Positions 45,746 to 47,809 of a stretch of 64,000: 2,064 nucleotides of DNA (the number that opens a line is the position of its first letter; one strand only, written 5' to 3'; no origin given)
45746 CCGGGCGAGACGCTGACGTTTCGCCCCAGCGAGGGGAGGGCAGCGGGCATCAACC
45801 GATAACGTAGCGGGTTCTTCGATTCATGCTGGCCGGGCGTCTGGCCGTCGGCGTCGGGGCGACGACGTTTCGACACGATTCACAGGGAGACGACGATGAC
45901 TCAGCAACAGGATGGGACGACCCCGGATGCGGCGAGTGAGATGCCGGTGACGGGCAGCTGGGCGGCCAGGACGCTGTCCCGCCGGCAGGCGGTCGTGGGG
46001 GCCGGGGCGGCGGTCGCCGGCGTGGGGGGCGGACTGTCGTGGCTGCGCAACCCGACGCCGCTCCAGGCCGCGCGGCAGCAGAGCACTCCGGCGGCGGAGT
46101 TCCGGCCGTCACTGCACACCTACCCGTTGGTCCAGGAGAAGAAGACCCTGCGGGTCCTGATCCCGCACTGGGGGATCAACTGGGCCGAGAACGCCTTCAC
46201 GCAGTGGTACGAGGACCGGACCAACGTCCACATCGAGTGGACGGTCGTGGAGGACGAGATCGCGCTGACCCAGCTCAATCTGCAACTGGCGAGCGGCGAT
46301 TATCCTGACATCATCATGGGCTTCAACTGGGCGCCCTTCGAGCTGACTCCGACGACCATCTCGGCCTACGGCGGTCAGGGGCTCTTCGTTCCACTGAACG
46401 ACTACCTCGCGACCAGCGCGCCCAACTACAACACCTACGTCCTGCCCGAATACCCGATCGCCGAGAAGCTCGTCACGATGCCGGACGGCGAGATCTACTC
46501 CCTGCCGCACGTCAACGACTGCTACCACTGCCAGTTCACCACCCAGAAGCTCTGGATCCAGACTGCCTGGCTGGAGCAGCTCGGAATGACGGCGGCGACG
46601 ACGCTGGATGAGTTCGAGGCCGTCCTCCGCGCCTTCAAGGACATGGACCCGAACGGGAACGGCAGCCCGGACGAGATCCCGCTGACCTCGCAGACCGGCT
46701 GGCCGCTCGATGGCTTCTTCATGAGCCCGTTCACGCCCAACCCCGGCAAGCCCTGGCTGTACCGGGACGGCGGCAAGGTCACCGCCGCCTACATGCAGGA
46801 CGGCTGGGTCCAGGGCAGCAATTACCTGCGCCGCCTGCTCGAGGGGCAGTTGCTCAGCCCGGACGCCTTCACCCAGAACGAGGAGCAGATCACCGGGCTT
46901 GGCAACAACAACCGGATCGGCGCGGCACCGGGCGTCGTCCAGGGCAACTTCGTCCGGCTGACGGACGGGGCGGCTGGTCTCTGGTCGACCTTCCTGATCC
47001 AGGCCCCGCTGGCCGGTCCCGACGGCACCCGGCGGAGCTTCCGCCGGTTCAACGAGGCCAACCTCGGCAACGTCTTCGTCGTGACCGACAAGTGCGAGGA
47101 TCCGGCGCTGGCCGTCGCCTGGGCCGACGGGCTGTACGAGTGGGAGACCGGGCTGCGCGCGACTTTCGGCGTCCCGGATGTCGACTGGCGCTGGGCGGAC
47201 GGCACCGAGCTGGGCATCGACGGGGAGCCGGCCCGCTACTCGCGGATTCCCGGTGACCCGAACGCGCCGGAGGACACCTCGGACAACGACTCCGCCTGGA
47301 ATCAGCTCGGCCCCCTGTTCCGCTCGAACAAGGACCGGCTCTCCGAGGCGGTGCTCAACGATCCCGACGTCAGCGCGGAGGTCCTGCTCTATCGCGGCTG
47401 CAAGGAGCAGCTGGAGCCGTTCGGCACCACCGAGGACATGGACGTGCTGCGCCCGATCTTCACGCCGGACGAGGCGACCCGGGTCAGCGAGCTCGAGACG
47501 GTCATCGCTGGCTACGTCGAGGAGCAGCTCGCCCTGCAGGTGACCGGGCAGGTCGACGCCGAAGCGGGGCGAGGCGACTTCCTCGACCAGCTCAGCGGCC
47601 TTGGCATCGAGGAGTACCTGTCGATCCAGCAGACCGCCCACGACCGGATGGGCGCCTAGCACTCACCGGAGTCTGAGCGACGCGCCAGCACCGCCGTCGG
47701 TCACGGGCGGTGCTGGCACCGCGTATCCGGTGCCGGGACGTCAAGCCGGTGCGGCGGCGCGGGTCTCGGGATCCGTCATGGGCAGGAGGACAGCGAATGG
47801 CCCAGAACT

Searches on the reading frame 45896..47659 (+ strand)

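Call 68: search_protein_families(library=padloc, proteins=[L089:7798-9486:-, L090:6703-7113:+], max_evalue=0.001)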
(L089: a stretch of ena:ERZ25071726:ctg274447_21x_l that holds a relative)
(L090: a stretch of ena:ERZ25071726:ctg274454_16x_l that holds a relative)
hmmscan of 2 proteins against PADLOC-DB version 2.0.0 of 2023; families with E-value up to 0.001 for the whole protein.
L089:7798-9486:- (562 aa): 45 families (the best 25 are shown)
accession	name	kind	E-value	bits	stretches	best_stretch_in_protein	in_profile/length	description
PDLC00117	GajB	-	8.2e-34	115.1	2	1-268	91-360/604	UrvD helicase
PDLC00132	GajB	-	2.1e-32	110.6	1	122-527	213-609/625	UrvD helicase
PDLC00103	GajB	-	2.6e-32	110.5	1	118-539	206-596/612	UrvD helicase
PDLC00114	GajB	-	8.5e-30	101.9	1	120-526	212-619/635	UrvD helicase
PDLC03802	RTasHel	-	2.1e-26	91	2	103-450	170-491/675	DRT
PDLC00112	GajB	-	2e-24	84.1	2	113-236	201-321/581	UrvD helicase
PDLC00121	GajB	-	4e-23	79.8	2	126-270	205-345/565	UrvD helicase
PDLC00144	GajB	-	3.9e-22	76.5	2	404-529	412-531/559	UrvD helicase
PDLC00119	GajB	-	4.2e-22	76.8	2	118-194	213-287/565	UrvD helicase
PDLC00123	GajB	-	3e-20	70.4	2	119-204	172-256/540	UrvD helicase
PDLC00129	GajB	-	5.6e-20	69.5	2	109-188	212-292/594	UrvD helicase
PDLC00136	GajB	-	8.4e-20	69.2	2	118-184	201-267/570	UrvD helicase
PDLC00104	GajB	-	7.9e-18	62.5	2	458-520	501-565/574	UrvD helicase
PDLC00116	GajB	-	2.5e-17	60.8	2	445-531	447-533/557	UrvD helicase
PDLC00107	GajB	-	6.4e-17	59.4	2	125-271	217-358/587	UrvD helicase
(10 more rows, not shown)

L090:6703-7113:+ (136 aa): 0 families

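Call 69: search_protein_families(library=ncbifam, proteins=[L089:7798-9486:-, L090:6703-7113:+], max_evalue=0.001)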
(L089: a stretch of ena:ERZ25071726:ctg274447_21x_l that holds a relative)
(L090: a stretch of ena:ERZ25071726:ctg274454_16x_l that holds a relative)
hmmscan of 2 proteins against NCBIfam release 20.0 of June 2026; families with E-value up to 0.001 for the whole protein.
L089:7798-9486:- (562 aa): 13 families
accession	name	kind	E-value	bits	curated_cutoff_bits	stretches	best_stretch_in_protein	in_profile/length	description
TIGR01073.1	pcrA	equivalog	9e-51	173.1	911.2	1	119-523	205-614/725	DNA helicase PcrA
NF008743.0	PRK11773.1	equivalog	3.6e-45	154.5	965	1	121-542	211-635/720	DNA helicase II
TIGR01075.1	uvrD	equivalog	1.2e-43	149.4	1144.45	1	109-542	198-630/715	DNA helicase II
TIGR01074.1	rep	equivalog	2.6e-40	138.4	951.45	1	1-542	79-632/668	DNA helicase Rep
NF008172.0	PRK10919.1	equivalog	7.8e-24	83.9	1168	1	117-531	201-623/673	DNA helicase Rep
TIGR02785.1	addA_Gpos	equivalog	4.3e-15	54.7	707.65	1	113-172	378-440/1234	helicase-exonuclease AddAB subunit AddA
NF008276.0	PRK11054.1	equivalog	3.1e-14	52.4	543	2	122-203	429-512/684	DNA helicase IV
TIGR00609.1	recB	equivalog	9.7e-14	50.4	696.05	1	102-170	346-420/1175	exodeoxyribonuclease V subunit beta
TIGR02784.1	addA_alphas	equivalog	1.9e-10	39.8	860.75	1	493-522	844-873/1138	double-strand break repair helicase AddA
NF041464.1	HelD_BACSU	equivalog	2.2e-08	32.5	419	1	120-167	543-589/779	RNA polymerase recycling motor HelD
NF010485.0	PRK13909.1-2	equivalog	1.7e-06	26.6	650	0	120-170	328-387/909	RecB-like helicase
NF010487.0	PRK13909.1-4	equivalog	2.5e-06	26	759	1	120-312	324-525/924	RecB-like helicase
NF008128.0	PRK10876.1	equivalog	2.7e-06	25.3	1697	1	102-170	352-426/1181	exodeoxyribonuclease V subunit beta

L090:6703-7113:+ (136 aa): 1 family
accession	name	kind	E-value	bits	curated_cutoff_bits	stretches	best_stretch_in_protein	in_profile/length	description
NF033580.1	transpos_IS5_3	equivalog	2.1e-30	106.1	110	1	5-118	4-108/258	IS5 family transposase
